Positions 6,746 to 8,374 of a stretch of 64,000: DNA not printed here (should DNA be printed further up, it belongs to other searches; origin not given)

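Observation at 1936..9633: Six-gene lipoprotein / Tat-enzyme / haem-motif operon ending in a giant T9SS surface protein: a possible Bacteroidota counterpart of the planctomycete PSCyt/PSD + DUF1501 pair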

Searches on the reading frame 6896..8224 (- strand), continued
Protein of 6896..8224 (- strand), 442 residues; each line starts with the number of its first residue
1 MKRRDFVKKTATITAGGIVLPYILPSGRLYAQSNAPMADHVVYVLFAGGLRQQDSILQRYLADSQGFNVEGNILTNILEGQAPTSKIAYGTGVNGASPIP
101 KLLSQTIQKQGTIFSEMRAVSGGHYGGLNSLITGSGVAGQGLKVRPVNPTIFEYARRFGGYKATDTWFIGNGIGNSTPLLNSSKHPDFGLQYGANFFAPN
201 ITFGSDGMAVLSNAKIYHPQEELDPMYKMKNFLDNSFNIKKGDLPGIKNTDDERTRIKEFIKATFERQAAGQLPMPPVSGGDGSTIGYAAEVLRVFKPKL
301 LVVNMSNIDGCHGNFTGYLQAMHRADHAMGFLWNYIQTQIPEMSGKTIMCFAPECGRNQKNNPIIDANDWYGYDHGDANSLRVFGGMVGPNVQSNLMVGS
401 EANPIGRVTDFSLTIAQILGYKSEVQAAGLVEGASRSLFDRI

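Call 29: find_related_loci(query=A1, collection=genome_contigs, flank=8000)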
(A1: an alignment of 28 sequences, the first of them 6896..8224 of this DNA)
Query A1 (442 aa) in genome_contigs; peptide patterns used: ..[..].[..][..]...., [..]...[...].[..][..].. (x = any residue, [..] = any of these).
514 stretches matched a pattern; 475 encode a relative of the query (tblastn E <= 1e-3); the best 80 are kept; 80 distinct loci.
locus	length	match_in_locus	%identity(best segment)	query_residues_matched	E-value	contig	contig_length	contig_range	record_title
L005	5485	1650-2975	93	1-442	0e+0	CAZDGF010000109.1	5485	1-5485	MAG TPA_asm: uncultured Chitinophaga sp. isolate SRP302895_co1_390 genome assembly, contig: NODE_31879_length_5485_cov_2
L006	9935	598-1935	85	1-442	0e+0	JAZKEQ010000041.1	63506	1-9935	MAG: Bacteroidota bacterium isolate DC_HB_02_SPN181219-bin042 DCHB02SPN_B042_0_000000000041, whole genome shotgun sequen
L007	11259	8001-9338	85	1-442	0e+0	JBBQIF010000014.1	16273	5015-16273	MAG: Bacteroidia bacterium isolate Co_metawrap_831 Cmw_831_k141_16711588_length_16273_cov_9.0000, whole genome shotgun s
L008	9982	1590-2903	84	5-442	0e+0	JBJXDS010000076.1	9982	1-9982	MAG: Bacteroidia bacterium isolate P_effluent.bin.1 k127_302127, whole genome shotgun sequence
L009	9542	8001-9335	85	1-442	0e+0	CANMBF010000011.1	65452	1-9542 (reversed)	MAG: Bacteroidetes bacterium isolate ZE-17mar17-168 genome assembly, contig: ZE-17mar17-C208, whole genome shotgun seque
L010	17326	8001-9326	83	1-442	0e+0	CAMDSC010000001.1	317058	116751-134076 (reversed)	MAG: Chitinophaga pinensis isolate TrH-25oct19-45 genome assembly, contig: TrH-25oct19-C2, whole genome shotgun sequence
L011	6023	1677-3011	84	1-442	0e+0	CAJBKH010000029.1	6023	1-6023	MAG: uncultured Bacteroidetes bacterium isolate Loc090116-8m_bin-0637 genome assembly, contig: bin-0637:029/402, whole g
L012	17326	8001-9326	83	1-442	0e+0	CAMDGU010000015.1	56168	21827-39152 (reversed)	MAG: Chitinophaga pinensis isolate MiH-22jul19-263 genome assembly, contig: MiH-22jul19-C855, whole genome shotgun seque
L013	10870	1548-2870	83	1-441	0e+0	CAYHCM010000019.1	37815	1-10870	MAG TPA_asm: uncultured Chitinophaga sp. isolate ERP119702_co1_292 genome assembly, contig: NODE_937_length_37815_cov_44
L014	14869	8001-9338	81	1-442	0e+0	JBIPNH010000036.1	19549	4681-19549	MAG: Bacteroidia bacterium isolate ME2018-05-07_3300042481_group8_bin7 Rohwer_bin1035_scaffold_320_c1, whole genome shot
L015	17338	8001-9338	80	1-442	0e+0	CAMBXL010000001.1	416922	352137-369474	MAG: Chitinophaga pinensis isolate GE-03apr19-118 genome assembly, contig: GE-03apr19-C2, whole genome shotgun sequence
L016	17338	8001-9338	82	1-442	0e+0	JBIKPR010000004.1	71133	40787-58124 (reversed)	MAG: Bacteroidia bacterium isolate ME2015-05-02_3300035682_group6_bin77 Rohwer_bin1030_scaffold_96_c1, whole genome shot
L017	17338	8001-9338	81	1-442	0e+0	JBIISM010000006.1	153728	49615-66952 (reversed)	MAG: Bacteroidia bacterium isolate ME2004-05-19_3300042291_group2_bin176 Rohwer_bin1028_scaffold_11_c1, whole genome sho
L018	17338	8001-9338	81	1-442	0e+0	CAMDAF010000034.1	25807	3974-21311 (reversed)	MAG: Chitinophaga pinensis isolate MH-08apr19-138 genome assembly, contig: MH-08apr19-C4236, whole genome shotgun sequen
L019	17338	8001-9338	82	1-442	0e+0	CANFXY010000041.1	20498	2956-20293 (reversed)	MAG: Bacteroidetes bacterium isolate Jr-16oct17-93 genome assembly, contig: Jr-16oct17-C4884, whole genome shotgun seque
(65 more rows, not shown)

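Call 60: search_protein_families(library=pfam, alignment_id=A5, max_evalue=0.01)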
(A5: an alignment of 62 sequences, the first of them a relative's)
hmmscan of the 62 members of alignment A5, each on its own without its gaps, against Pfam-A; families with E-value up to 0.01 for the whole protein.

A. member 1, P0242 (478 aa): 0 families

B. families by the number of members that match (of 62 scanned): 11 families
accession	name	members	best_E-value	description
PF01663.27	Phosphodiest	22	3.4e-12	Type I phosphodiesterase / nucleotide pyrophosphatase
PF00884.28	Sulfatase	18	2.3e-11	Sulfatase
PF01676.23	Metalloenzyme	13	3.2e-12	Metalloenzyme superfamily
PF07394.17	DUF1501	8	1.1e-06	Protein of unknown function (DUF1501)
PF10518.14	TAT_signal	3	0.00013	TAT (twin-arginine translocation) pathway signal sequence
PF18962.6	Por_Secre_tail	1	3.9e-06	Secretion system C-terminal sorting domain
PF13088.12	BNR_2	1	0.00072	BNR repeat-like domain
PF14522.11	Cytochrome_C7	1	0.0012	Cytochrome c7 and related cytochrome c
PF14537.11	Cytochrom_c3_2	1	0.0015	Cytochrome c3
PF10399.14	UCR_Fe-S_N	1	0.0042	Ubiquitinol-cytochrome C reductase Fe-S subunit TAT signal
PF13860.13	FlgD_ig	1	0.0094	FlgD Ig-like domain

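Call 77: find_related_loci(query=A9, collection=metagenome_contigs, flank=7000)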
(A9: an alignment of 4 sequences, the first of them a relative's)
Query A9 (459 aa) in metagenome_contigs; peptide patterns used: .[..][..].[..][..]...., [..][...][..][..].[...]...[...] (x = any residue, [..] = any of these).
259 stretches matched a pattern; 122 encode a relative of the query (tblastn E <= 1e-3); the best 80 are kept; 80 distinct loci.
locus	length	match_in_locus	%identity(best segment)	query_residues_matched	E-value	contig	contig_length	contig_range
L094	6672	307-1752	34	4-459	7e-72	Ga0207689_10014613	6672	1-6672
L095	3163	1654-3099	34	4-459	2e-72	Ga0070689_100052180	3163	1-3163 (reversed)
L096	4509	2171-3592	36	1-459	6e-72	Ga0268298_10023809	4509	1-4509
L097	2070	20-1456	35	2-458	7e-74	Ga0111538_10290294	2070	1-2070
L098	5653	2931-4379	36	1-459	1e-70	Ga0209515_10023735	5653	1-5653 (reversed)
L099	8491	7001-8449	36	1-459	1e-70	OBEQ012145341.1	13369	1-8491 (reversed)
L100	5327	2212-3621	35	7-459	9e-71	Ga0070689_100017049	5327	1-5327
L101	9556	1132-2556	36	2-459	3e-68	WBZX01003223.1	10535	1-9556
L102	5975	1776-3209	35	4-459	6e-68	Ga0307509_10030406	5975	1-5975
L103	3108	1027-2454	34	7-459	6e-68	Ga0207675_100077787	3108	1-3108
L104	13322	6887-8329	33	1-458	3e-67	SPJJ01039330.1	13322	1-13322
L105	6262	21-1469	33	4-458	3e-67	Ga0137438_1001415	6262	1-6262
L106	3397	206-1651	34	2-459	1e-66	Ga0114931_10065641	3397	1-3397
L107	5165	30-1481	34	6-458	1e-64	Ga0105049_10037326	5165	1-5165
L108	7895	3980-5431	34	6-458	2e-64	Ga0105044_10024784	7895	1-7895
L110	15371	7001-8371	33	25-459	1e-63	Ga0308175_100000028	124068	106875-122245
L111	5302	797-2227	33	6-458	1e-62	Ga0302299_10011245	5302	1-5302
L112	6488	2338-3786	32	2-459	1e-62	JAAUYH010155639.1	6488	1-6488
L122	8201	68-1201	33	96-459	1e-57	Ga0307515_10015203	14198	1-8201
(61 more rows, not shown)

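Call 82: search_protein_families(library=pfam, proteins=[L110:9810-11285:+, L111:3670-5127:+, L105:2894-4501:+, L104:8266-9270:+, L112:3774-4760:+, L104:5381-6313:+, L104:6317-6871:+, L104:9274-9774:+, L104:6875-8332:+, L104:9806-10840:+], max_evalue=0.01)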
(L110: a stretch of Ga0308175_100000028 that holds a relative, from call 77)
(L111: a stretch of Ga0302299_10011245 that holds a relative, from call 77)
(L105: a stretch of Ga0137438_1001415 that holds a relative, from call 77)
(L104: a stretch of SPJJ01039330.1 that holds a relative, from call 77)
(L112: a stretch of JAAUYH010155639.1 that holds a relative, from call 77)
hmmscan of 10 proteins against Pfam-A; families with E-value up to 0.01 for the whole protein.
L110:9810-11285:+ (492 aa): 0 families

L111:3670-5127:+ (486 aa): 0 families

L105:2894-4501:+ (536 aa): 1 family
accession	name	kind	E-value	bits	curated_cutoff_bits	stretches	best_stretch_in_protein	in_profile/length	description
PF21827.1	New_glue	-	0.0079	16.4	31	0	40-117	1-73/94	New glue protein family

L104:8266-9270:+ (335 aa): 0 families

L112:3774-4760:+ (329 aa): 0 families

L104:5381-6313:+ (311 aa): 1 family
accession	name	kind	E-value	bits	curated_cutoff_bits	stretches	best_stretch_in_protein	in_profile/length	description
PF07583.16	PSCyt2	-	7.5e-06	26.5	29.8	1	45-103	17-70/209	Protein of unknown function (DUF1549)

L104:6317-6871:+ (185 aa): 2 families
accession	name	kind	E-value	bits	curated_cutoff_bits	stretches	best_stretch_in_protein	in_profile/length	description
PF13946.11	DUF4214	-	7e-08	32.9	23.2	1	113-183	1-69/72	Domain of unknown function (DUF4214)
PF00427.26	PBS_linker_poly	-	0.0022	18.5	28.7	0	134-184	67-115/126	Phycobilisome Linker polypeptide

L104:9274-9774:+ (167 aa): 0 families

L104:6875-8332:+ (486 aa): 1 family
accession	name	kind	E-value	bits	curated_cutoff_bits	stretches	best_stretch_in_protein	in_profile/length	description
PF00884.28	Sulfatase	-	0.0058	16.4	25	1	303-461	200-300/301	Sulfatase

L104:9806-10840:+ (345 aa): 1 family
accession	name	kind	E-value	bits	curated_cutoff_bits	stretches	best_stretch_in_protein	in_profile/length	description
PF01545.26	Cation_efflux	-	2.8e-31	109.3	26.6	1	14-210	4-189/198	Cation efflux family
